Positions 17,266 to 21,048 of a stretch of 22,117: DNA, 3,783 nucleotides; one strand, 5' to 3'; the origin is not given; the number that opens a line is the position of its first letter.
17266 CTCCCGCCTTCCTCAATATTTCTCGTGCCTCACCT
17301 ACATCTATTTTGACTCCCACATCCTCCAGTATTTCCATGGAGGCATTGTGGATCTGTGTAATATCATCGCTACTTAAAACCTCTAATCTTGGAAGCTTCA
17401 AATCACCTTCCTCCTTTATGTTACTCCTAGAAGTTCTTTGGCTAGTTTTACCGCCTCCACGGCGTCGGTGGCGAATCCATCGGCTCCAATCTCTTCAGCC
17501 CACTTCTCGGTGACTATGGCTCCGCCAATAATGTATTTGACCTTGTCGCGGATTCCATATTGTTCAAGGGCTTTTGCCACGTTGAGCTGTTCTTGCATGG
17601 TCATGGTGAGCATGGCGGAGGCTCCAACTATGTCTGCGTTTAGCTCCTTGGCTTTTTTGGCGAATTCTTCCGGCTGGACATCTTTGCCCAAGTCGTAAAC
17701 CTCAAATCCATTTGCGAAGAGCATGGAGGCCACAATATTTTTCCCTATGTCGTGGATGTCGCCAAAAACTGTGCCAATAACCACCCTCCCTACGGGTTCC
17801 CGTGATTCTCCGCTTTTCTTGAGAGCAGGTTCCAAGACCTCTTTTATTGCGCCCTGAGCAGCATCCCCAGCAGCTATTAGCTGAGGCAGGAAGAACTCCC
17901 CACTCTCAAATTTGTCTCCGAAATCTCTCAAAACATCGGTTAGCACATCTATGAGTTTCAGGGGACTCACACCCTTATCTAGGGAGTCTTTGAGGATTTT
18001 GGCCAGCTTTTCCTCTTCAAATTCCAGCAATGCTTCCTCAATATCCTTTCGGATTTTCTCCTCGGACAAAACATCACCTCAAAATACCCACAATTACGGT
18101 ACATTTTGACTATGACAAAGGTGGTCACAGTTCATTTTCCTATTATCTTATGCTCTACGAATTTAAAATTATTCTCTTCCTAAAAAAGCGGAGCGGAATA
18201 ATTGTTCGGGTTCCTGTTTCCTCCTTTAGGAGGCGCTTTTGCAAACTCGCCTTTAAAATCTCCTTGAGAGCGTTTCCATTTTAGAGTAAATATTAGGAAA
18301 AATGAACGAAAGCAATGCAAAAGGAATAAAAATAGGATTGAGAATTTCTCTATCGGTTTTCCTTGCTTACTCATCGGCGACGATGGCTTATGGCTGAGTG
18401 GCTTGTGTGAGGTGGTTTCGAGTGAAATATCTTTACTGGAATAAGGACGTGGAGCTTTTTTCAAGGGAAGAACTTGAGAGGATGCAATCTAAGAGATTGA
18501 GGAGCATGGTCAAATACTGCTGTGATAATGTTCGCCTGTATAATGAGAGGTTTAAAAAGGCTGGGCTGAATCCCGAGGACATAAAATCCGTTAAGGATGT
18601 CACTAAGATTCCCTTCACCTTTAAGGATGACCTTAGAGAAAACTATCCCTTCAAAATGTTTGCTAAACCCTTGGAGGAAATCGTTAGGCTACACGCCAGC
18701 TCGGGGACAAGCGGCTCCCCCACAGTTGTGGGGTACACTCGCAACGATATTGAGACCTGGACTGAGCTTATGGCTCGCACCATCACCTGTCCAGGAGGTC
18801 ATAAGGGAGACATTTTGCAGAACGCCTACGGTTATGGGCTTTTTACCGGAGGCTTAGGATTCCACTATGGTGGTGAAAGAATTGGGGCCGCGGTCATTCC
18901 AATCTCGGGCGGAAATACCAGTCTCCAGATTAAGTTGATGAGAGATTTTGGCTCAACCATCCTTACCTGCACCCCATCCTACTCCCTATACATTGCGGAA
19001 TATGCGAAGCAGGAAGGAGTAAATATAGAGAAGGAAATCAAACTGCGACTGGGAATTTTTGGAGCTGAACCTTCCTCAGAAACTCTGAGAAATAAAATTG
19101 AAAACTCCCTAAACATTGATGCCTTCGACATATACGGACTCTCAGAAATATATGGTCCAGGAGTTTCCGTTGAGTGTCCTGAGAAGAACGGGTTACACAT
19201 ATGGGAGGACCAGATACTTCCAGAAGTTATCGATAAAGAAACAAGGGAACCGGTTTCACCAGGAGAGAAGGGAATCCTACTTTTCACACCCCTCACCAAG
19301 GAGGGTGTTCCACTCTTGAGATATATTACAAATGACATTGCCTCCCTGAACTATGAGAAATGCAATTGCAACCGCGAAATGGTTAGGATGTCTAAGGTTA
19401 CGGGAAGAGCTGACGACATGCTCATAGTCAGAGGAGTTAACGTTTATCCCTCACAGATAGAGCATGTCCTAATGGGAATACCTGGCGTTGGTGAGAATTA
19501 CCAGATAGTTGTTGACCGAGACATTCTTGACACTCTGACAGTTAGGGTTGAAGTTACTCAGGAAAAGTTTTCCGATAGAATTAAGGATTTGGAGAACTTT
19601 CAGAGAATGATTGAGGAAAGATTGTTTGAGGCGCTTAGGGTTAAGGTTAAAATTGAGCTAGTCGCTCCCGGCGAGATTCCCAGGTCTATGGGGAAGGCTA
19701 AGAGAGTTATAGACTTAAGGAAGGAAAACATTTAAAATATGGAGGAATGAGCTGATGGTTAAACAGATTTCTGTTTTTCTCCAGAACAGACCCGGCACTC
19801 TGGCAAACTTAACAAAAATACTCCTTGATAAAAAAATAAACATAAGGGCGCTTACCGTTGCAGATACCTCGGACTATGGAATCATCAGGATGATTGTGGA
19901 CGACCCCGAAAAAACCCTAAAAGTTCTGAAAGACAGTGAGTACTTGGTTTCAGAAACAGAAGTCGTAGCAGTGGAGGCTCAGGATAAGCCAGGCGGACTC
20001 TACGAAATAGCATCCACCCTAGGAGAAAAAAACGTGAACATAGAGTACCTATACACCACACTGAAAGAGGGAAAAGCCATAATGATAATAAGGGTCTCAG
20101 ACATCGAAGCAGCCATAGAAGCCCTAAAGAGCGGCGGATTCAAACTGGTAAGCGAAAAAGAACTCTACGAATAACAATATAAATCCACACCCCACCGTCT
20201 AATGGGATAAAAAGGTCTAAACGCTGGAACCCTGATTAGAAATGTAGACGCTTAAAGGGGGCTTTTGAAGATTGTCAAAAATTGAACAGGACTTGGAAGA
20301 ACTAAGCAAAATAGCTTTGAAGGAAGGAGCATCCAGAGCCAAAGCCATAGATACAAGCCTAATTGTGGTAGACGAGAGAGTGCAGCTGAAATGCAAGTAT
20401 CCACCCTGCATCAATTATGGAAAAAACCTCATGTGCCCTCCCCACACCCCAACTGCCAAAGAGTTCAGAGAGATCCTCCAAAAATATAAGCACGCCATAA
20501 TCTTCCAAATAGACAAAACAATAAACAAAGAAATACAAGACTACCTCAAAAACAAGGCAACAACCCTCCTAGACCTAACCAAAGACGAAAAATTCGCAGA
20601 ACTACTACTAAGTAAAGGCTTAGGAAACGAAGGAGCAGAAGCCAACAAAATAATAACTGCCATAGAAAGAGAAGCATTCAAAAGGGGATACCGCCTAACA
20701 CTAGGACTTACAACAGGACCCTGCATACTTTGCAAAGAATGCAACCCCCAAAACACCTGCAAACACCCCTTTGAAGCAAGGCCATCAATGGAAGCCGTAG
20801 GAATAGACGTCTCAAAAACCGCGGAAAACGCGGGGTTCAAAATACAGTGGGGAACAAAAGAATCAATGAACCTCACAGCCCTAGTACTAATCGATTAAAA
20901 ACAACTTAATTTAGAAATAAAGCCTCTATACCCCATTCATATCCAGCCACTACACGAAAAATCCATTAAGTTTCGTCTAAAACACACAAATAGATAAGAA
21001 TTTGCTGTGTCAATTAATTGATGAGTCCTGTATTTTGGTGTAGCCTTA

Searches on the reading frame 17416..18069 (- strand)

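Call 13: search_protein_families(library=pfam, proteins=[window:17416-18069:-])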
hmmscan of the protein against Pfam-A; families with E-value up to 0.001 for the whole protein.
window:17416-18069:- (217 aa): 2 families
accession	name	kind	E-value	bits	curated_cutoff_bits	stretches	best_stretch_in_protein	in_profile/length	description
PF02310.24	B12-binding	-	5.7e-27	94.4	32.1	1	94-207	1-120/121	B12 binding domain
PF02607.22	B12-binding_2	-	1.2e-14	54.7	23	1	7-76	2-71/74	B12 binding domain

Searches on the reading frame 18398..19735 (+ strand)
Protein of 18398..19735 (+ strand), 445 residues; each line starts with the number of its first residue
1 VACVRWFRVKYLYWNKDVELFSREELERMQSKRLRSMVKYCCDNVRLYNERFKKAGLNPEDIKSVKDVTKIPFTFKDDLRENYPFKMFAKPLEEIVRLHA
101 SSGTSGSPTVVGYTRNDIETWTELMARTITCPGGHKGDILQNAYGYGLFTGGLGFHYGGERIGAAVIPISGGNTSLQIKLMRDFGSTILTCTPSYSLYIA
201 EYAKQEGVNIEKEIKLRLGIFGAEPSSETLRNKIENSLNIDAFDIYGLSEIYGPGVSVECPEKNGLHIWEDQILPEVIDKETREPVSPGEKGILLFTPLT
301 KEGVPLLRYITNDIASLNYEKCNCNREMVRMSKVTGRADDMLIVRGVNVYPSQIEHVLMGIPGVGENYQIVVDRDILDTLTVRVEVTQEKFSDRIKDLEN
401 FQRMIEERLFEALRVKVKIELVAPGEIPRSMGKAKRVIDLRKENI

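Call 13: search_protein_families(library=pfam, proteins=[window:18398-19735:+])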
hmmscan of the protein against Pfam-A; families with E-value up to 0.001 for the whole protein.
window:18398-19735:+ (445 aa): 3 families
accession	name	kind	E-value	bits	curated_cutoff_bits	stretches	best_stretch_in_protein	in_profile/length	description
PF14535.12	AMP-binding_C_2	-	2.9e-33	114.5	25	1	346-441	1-96/96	AMP-binding enzyme C-terminal domain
PF00501.34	AMP-binding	-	3.4e-09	36.4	29.9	1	91-295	160-373/384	AMP-binding enzyme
PF04443.18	LuxE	-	2.4e-05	23.9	24.9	0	233-340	267-376/391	Acyl-protein synthetase, LuxE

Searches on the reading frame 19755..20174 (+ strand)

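Call 13: search_protein_families(library=pfam, proteins=[window:19755-20174:+])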
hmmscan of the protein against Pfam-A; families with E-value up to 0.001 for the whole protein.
window:19755-20174:+ (139 aa): 6 families
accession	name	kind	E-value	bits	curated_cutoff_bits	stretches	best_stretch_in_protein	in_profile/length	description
PF19571.5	ACT_8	-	1.2e-26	93.6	23.5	1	2-138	3-139/141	ACT domain pair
PF01842.31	ACT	-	6.9e-19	67.7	27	2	4-59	2-59/66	ACT domain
PF22629.2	ACT_AHAS_ss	-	1e-13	51.6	27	2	5-59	1-57/67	AHAS small subunit-like ACT domain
PF13291.12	ACT_4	-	9.2e-11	42.7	27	1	4-46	8-50/80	ACT domain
PF13840.12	ACT_7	-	5.5e-08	33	27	0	77-125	19-64/65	ACT domain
PF22468.2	ACT_9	-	1.4e-07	31.6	27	0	73-125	6-58/61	ACT domain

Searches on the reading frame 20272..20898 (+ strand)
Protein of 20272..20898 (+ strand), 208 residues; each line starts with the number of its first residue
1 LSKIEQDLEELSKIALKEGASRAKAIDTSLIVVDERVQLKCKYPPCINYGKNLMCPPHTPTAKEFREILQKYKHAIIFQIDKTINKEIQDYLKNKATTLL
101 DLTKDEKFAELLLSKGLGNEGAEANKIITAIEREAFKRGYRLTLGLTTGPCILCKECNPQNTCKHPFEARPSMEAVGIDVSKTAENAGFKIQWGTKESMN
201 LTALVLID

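Call 13: search_protein_families(library=pfam, proteins=[window:20272-20898:+])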
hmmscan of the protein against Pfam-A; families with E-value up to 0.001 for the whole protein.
window:20272-20898:+ (208 aa): 1 family
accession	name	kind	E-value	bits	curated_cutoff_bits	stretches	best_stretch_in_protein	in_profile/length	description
PF10050.14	DUF2284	-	2.3e-48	164.4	25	1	25-207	2-161/161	Predicted metal-binding protein (DUF2284)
